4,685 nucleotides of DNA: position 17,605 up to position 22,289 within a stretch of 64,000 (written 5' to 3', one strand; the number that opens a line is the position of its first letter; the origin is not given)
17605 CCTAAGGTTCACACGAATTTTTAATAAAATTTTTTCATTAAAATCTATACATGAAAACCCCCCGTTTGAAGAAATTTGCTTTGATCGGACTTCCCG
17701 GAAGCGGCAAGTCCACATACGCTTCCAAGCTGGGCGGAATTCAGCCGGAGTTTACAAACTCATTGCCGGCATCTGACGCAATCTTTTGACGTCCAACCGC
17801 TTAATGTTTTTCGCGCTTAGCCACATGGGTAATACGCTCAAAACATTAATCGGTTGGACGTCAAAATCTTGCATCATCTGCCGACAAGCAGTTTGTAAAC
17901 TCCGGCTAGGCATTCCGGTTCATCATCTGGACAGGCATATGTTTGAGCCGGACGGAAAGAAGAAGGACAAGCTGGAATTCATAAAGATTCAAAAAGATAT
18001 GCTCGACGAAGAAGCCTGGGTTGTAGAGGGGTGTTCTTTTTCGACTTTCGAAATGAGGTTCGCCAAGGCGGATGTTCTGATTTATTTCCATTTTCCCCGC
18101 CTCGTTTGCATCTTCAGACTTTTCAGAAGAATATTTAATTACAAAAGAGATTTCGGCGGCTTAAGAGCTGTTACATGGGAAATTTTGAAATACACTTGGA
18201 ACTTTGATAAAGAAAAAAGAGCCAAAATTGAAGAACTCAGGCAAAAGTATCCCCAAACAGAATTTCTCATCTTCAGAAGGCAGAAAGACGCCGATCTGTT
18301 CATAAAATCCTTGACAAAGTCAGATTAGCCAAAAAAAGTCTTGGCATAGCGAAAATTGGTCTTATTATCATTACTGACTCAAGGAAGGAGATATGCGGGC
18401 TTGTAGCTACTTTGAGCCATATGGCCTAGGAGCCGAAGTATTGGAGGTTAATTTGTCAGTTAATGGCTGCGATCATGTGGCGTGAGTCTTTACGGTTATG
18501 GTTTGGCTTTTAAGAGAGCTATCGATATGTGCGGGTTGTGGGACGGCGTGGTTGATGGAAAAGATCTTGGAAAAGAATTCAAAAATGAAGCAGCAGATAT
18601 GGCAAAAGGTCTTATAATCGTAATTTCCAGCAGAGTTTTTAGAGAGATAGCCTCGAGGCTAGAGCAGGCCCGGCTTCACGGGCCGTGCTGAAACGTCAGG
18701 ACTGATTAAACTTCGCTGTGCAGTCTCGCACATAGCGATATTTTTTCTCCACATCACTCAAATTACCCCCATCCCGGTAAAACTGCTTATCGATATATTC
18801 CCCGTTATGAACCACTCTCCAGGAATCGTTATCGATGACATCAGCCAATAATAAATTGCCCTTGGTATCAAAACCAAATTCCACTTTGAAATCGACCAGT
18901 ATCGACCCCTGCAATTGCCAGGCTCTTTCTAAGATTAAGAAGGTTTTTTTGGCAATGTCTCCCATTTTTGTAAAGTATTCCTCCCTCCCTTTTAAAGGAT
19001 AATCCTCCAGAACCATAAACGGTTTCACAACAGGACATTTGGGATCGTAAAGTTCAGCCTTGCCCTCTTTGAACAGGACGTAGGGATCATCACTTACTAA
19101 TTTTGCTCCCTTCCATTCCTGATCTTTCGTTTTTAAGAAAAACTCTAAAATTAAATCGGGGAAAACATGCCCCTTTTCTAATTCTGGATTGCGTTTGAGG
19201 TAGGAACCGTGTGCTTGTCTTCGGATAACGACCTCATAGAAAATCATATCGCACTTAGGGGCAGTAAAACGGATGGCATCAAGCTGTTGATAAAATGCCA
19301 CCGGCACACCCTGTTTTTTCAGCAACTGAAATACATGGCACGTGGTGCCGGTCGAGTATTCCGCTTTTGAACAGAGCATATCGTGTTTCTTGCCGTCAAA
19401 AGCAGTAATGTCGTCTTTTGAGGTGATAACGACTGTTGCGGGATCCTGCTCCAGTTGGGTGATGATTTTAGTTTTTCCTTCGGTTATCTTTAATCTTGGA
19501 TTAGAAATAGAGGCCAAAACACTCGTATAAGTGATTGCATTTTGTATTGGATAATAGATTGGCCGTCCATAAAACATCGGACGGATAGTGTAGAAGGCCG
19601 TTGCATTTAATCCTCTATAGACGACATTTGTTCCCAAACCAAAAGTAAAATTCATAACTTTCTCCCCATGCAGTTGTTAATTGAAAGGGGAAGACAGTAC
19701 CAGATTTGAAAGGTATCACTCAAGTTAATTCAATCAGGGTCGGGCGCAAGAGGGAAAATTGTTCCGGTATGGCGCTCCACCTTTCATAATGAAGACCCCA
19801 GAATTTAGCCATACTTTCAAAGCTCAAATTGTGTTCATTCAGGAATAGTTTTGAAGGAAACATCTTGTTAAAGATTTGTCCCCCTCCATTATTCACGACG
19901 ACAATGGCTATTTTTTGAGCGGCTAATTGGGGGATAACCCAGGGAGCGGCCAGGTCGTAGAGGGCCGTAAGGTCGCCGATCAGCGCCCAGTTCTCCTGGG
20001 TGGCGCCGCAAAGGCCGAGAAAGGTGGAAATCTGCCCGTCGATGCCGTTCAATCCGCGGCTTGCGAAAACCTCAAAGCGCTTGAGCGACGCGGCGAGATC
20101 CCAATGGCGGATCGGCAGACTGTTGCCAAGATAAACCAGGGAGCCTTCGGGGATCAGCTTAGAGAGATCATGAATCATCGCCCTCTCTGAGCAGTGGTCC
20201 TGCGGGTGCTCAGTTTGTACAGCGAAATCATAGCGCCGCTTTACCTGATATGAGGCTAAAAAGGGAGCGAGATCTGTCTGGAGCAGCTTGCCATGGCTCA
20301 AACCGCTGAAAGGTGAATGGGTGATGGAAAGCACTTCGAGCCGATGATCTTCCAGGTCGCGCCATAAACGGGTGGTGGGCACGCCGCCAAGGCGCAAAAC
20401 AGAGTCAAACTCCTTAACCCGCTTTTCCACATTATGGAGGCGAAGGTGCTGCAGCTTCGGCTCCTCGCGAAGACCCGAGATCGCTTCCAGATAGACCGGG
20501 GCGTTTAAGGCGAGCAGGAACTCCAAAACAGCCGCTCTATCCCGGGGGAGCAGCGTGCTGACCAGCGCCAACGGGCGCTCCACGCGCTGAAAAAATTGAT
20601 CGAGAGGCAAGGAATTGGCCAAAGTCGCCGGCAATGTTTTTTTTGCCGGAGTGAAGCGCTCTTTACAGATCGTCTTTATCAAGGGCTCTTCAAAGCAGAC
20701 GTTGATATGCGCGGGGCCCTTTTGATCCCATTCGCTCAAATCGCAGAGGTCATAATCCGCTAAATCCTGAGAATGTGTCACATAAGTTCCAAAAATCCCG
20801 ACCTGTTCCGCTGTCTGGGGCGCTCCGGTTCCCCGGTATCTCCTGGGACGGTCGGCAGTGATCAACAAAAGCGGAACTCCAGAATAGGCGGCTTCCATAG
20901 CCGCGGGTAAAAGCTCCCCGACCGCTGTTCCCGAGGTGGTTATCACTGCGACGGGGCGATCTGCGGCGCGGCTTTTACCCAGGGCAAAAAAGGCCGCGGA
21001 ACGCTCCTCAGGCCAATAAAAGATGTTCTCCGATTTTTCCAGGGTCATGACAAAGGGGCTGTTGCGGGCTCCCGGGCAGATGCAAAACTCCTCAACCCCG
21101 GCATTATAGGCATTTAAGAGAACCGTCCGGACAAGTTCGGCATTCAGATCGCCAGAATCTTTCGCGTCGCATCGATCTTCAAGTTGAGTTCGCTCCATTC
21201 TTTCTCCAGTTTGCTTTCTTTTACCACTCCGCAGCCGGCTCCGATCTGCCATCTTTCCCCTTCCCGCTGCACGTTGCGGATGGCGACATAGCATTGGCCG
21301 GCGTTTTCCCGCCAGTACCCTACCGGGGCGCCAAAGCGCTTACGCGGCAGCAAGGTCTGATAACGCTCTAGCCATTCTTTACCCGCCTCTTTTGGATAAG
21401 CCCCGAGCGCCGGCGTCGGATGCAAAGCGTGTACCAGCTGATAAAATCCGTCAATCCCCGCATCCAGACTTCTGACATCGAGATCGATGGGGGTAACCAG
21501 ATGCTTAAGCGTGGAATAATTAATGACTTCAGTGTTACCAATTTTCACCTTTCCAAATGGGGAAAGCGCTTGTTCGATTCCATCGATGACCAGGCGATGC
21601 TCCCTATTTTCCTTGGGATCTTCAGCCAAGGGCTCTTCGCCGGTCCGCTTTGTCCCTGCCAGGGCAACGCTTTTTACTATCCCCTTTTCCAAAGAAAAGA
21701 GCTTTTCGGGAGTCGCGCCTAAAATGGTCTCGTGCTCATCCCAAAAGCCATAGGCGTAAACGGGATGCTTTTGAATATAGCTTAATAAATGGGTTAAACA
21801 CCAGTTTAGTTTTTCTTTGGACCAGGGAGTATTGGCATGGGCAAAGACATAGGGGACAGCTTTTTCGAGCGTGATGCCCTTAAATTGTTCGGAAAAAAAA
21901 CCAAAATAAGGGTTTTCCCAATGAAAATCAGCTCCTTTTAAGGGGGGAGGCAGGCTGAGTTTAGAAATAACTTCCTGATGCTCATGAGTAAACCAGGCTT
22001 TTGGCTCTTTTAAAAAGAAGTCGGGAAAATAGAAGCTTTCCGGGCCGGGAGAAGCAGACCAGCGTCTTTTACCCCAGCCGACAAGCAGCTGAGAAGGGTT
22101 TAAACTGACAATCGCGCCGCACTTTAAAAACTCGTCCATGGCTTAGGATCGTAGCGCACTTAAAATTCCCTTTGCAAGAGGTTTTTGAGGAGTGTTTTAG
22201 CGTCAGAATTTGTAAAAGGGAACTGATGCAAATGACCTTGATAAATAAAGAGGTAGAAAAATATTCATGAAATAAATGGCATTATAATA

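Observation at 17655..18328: P-loop kinase gene split by a 169-bp palindromic MITE with ATTC target duplication; excision restores one frame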

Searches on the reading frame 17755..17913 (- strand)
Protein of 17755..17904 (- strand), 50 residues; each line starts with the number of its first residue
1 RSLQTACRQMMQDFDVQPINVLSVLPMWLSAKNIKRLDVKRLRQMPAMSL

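Call 27: find_homologous_proteins(query=window:17755-17904:-, max_evalue=10)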
Query seq(50 aa) (50 aa): 1 proteins with E <= 10 among 1 candidates.
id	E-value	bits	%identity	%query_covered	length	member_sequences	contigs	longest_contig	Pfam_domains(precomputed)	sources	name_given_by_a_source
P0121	1.6e-22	94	94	100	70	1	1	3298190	-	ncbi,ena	-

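Call 28: find_encoding_contigs(protein=P0121, flank=10000, max_places=10)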
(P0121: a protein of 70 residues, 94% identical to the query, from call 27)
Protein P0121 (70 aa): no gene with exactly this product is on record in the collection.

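Call 56: search_protein_representatives(alignment_id=A5)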
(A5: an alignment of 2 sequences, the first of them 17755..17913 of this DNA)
Query: 2 sequences, 70 profile positions. Proteins with E-value up to 0.001 (for the whole library): 2; up to 1e-10: 1; up to 1e-30: 1. The best 2 are listed.
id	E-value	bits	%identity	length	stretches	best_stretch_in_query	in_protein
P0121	5.6e-47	173.5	-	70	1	1-70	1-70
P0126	3.2e-07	46.1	-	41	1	30-66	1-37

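Call 60: list_cluster_members(proteins=[P0126, P0125])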
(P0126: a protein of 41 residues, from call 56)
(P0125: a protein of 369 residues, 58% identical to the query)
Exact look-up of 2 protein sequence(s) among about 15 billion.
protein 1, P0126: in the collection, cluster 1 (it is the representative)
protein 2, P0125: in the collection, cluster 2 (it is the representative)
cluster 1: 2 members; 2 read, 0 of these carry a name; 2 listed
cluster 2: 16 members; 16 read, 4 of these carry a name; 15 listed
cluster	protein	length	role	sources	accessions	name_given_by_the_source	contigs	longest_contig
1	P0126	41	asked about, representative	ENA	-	-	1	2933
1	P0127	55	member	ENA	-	-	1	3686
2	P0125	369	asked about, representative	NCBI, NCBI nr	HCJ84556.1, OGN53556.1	MAG: hypothetical protein A2Y28_01815 [Chlamydiae bacterium GWC2_50_10]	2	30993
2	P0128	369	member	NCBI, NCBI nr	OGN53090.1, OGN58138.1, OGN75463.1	MAG: hypothetical protein A3G30_02355 [Chlamydiae bacterium RIFCSPLOWO2_12_FULL_49_12] | MAG: hypothetical protein A2Z85_02480 [Chlamydiae bacterium GWA2_50_15]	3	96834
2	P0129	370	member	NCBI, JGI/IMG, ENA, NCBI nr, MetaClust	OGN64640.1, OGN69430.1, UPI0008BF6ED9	MAG: hypothetical protein A3E26_05750 [Chlamydiae bacterium RIFCSPHIGHO2_12_FULL_49_32] | status=active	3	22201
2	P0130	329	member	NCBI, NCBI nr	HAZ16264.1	MAG TPA: hypothetical protein DCY54_06515 [Parachlamydiales bacterium] | hypothetical protein [Parachlamydiales bacterium]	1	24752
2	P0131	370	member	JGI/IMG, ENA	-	-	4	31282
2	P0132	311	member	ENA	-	-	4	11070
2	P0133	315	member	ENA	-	-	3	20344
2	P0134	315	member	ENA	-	-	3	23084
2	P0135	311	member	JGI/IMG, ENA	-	-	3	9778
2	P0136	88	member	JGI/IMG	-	-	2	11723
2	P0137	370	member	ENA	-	-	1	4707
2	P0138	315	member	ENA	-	-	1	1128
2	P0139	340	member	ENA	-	-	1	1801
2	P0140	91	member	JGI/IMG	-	-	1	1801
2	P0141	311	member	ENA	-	-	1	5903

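Call 62: find_encoding_contigs(protein=P0134, flank=3000, max_places=4)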
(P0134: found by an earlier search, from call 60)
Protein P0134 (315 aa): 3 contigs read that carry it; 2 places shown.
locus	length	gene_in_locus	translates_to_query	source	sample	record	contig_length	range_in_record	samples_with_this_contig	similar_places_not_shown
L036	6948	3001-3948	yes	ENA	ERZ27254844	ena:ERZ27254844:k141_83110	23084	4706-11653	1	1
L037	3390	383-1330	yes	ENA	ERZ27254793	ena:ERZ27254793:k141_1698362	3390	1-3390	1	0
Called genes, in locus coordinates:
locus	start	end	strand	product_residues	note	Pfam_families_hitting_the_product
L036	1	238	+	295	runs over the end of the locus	-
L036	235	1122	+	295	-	-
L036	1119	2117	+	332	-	-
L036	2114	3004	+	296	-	-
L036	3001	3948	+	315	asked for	-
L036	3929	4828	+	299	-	-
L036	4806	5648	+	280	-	-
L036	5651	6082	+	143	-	PF00011:HSP20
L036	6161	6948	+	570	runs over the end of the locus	PF00535:Glycos_transf_2, PF13641:Glyco_tranf_2_3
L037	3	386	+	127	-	?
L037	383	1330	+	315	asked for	-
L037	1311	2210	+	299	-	-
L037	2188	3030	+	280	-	-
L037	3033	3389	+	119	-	?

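Call 63: find_encoding_contigs(protein=P0127, flank=4000, max_places=4)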
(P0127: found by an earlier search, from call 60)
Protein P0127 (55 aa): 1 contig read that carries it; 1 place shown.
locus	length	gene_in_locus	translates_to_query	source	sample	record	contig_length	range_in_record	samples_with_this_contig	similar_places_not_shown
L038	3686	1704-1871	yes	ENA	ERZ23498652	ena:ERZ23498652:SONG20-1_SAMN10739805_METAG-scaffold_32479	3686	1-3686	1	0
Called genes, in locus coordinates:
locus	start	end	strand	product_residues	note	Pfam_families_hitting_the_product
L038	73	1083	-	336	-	PF01435:Peptidase_M48, PF13371:TPR_9 (faint), PF07719:TPR_2 (faint), PF00515:TPR_1 (faint), PF13414:TPR_11 (faint), PF13428:TPR_14 (faint), PF13432:TPR_16 (faint), PF14559:TPR_19 (weak)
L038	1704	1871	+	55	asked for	-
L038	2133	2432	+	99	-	-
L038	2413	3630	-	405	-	PF07592:DDE_Tnp_ISAZ013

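Call 69: find_encoding_contigs(protein=P0126, flank=3000, max_places=4)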
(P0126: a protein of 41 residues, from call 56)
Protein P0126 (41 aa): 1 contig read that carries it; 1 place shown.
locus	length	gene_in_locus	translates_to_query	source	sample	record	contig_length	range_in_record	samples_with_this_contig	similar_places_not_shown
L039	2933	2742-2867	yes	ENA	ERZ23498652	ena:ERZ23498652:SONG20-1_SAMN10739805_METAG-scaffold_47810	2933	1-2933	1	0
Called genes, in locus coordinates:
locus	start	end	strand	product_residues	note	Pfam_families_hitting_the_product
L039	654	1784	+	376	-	PF00266:Aminotran_5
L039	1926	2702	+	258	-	PF01066:CDP-OH_P_transf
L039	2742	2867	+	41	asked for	-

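Call 70: find_encoding_contigs(protein=P0136, flank=6000, max_places=4)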
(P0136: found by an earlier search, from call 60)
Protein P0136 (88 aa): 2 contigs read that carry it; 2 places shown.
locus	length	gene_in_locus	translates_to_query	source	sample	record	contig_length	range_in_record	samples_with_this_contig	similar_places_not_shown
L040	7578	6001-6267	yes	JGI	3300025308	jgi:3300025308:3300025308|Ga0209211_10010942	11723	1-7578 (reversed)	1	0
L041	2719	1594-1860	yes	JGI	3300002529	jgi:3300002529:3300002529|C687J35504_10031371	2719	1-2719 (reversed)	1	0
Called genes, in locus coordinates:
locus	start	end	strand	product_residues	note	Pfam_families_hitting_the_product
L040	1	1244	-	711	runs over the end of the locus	-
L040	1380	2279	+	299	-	-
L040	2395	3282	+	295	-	-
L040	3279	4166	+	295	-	-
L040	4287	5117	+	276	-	-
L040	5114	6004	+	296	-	-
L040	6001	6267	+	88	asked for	-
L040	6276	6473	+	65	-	-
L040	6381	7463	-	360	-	PF02275:CBAH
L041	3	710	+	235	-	?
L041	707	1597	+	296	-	-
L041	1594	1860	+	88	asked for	-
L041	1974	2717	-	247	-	?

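Call 71: find_encoding_contigs(protein=P0140, flank=3000, max_places=4)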
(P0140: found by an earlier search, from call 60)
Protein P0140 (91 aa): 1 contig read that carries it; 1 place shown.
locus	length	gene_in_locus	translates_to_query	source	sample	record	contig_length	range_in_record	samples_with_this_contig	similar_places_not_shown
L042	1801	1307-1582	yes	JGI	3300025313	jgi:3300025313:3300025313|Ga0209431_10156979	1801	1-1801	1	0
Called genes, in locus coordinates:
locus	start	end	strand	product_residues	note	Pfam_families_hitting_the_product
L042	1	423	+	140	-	?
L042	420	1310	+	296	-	-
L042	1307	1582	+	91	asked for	-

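Call 78: find_encoding_contigs(protein=P0141, flank=1500, max_places=3)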
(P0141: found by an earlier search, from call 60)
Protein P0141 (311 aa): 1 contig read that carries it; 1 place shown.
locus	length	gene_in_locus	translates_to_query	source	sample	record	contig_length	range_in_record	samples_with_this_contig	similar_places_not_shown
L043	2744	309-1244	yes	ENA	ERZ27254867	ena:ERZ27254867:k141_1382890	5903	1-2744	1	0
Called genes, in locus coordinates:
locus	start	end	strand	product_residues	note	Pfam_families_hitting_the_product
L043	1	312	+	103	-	?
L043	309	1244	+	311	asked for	-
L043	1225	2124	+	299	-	-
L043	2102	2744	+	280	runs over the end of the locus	-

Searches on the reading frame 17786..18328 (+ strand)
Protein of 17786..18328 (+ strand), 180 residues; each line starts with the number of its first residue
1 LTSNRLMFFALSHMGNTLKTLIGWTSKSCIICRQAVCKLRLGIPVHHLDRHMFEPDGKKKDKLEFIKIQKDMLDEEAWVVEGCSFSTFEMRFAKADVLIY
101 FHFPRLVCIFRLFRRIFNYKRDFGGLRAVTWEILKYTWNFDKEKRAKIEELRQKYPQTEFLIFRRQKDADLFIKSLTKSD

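Call 17: list_cluster_members(proteins=[window:17786-18328:+, window:17804-18328:+, window:17825-18328:+, window:17939-18328:+, window:17655-17789:+, window:17752-17913:-])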
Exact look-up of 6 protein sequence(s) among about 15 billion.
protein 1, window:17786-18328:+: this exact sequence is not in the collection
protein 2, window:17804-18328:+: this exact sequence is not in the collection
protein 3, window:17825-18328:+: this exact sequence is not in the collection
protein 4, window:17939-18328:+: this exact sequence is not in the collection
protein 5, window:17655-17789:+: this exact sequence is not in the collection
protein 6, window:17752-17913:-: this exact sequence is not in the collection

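Call 68: find_encoding_contigs(protein=window:17786-18325:+, flank=3000, max_places=6)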
Protein seq(180 aa) (180 aa): no gene with exactly this product is on record in the collection.

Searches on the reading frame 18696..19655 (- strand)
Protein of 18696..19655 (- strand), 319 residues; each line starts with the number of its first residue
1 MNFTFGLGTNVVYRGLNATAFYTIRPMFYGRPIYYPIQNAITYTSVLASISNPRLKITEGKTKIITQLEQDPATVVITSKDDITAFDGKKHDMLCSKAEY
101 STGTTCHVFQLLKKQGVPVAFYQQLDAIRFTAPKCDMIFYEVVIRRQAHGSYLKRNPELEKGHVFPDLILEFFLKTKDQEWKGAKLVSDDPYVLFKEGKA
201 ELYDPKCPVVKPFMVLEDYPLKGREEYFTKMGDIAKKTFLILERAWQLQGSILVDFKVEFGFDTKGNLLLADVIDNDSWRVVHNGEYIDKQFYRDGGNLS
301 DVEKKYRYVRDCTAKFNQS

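Call 6: find_encoding_contigs(protein=window:18696-19655:-, flank=10000, max_places=6)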
Protein window:18696-19655:- (319 aa): 1 contig read that carries it; 1 place shown.
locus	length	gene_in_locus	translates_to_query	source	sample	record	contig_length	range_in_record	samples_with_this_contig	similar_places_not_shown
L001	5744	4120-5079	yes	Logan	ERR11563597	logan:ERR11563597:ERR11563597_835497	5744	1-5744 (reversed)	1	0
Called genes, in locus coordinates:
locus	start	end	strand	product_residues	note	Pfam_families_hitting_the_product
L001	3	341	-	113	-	?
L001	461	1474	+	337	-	-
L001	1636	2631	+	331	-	PF00425:Chorismate_bind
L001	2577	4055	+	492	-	PF02776:TPP_enzyme_N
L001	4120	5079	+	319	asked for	PF01259:SAICAR_synt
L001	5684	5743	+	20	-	?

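Call 30: list_cluster_members(proteins=[P0121, window:18696-19655:-, window:15760-17328:+, window:19720-21294:-, window:14487-15152:-])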
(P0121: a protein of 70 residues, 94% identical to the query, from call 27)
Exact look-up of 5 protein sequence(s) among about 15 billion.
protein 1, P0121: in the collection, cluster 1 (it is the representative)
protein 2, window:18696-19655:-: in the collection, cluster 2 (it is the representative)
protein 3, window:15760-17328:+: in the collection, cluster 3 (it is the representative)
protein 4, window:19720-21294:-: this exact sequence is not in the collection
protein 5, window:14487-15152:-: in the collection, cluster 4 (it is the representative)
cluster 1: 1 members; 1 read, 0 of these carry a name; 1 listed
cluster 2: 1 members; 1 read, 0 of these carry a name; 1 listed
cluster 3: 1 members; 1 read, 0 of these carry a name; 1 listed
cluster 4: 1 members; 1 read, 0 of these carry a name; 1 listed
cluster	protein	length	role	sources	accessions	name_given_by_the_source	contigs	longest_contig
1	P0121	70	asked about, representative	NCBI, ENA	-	-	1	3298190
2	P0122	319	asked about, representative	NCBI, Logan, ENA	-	-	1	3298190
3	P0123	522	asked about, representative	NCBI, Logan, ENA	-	-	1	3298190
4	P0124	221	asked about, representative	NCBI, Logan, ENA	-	-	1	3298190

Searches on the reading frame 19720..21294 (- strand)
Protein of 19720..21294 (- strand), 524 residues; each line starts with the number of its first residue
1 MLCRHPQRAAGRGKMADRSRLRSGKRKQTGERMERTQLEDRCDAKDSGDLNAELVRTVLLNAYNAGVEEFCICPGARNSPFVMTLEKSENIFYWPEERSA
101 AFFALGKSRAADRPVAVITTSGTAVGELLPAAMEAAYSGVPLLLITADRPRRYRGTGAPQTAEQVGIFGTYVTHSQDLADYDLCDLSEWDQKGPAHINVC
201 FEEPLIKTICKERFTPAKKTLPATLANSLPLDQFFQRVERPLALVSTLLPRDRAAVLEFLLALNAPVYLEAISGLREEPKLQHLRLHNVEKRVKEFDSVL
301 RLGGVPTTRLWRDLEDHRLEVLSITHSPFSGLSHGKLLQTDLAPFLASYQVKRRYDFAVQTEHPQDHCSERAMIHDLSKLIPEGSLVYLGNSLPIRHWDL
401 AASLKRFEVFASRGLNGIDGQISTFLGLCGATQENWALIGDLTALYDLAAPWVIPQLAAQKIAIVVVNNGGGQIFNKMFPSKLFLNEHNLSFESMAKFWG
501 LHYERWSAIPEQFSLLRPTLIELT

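Call 54: search_protein_families(library=pfam, proteins=[window:19720-21294:-], max_evalue=0.00001)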
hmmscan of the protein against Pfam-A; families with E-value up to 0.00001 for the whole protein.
window:19720-21294:- (524 aa): 1 family
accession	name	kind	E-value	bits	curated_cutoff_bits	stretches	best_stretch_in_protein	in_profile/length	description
PF02776.23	TPP_enzyme_N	-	1.1e-18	67.6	26.8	1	64-165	13-117/119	Thiamine pyrophosphate enzyme, N-terminal TPP binding domain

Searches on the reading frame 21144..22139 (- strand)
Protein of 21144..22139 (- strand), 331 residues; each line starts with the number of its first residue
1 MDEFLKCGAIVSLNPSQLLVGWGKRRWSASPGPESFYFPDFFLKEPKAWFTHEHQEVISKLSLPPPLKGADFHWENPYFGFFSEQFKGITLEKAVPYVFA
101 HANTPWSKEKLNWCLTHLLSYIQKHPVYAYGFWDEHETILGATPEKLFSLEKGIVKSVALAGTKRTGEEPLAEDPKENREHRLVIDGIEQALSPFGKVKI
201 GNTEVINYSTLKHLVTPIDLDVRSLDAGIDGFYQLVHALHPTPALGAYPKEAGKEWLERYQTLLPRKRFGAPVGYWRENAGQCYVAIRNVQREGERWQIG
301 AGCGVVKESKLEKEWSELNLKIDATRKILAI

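Call 54: search_protein_families(library=pfam, proteins=[window:21144-22139:-], max_evalue=0.00001)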
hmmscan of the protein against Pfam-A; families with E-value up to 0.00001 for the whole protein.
window:21144-22139:- (331 aa): 1 family
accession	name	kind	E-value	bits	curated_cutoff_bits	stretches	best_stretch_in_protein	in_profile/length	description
PF00425.24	Chorismate_bind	-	1.7e-41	142.9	27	1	123-321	50-257/257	chorismate binding enzyme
